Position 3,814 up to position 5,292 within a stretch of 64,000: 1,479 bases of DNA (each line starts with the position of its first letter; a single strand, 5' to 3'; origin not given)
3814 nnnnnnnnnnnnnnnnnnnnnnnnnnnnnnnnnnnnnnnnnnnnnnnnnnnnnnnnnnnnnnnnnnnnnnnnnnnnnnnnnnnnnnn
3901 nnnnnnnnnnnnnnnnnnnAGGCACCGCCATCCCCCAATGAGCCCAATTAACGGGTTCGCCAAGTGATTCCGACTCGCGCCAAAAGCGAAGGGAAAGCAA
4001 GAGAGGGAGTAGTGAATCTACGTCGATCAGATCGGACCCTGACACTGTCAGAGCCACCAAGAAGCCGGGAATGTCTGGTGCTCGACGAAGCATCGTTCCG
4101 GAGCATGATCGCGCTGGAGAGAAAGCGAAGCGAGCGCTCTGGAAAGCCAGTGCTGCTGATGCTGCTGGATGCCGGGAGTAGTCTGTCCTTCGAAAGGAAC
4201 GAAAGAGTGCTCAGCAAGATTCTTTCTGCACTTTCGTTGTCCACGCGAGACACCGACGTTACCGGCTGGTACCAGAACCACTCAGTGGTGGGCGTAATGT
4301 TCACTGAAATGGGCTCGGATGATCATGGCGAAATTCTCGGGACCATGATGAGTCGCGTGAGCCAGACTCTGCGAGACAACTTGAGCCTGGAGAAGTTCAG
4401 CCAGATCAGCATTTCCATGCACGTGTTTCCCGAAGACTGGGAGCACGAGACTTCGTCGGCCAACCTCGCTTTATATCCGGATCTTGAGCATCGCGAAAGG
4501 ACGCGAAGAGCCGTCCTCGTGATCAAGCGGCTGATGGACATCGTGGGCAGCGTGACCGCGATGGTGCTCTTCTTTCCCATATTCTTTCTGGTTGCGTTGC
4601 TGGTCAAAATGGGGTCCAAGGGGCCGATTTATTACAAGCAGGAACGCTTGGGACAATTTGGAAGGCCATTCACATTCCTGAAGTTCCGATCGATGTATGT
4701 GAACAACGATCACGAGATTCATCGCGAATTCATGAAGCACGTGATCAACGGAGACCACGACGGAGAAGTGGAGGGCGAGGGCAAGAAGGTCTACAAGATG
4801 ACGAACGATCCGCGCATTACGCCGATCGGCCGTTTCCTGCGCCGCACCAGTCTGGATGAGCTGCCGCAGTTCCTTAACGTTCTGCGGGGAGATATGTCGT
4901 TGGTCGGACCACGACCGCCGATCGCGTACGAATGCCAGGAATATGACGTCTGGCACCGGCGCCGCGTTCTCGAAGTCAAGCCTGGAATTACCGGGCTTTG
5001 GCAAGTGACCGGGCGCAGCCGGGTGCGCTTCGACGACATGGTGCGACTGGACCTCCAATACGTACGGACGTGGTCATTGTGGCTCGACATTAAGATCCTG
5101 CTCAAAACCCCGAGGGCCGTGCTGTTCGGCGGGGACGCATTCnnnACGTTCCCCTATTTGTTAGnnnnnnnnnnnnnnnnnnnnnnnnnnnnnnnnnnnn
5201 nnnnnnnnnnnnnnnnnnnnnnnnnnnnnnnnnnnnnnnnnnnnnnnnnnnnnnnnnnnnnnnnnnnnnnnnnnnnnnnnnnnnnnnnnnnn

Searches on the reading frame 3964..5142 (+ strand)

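Call 57: search_protein_families(library=pfam, proteins=[window:3964-5142:+], max_evalue=0.0001)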
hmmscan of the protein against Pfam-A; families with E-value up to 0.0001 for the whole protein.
window:3964-5142:+ (393 aa): 1 family
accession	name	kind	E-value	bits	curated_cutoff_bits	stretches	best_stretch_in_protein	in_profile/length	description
PF02397.22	Bac_transf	-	4.5e-69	232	27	1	188-387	1-178/179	Bacterial sugar transferase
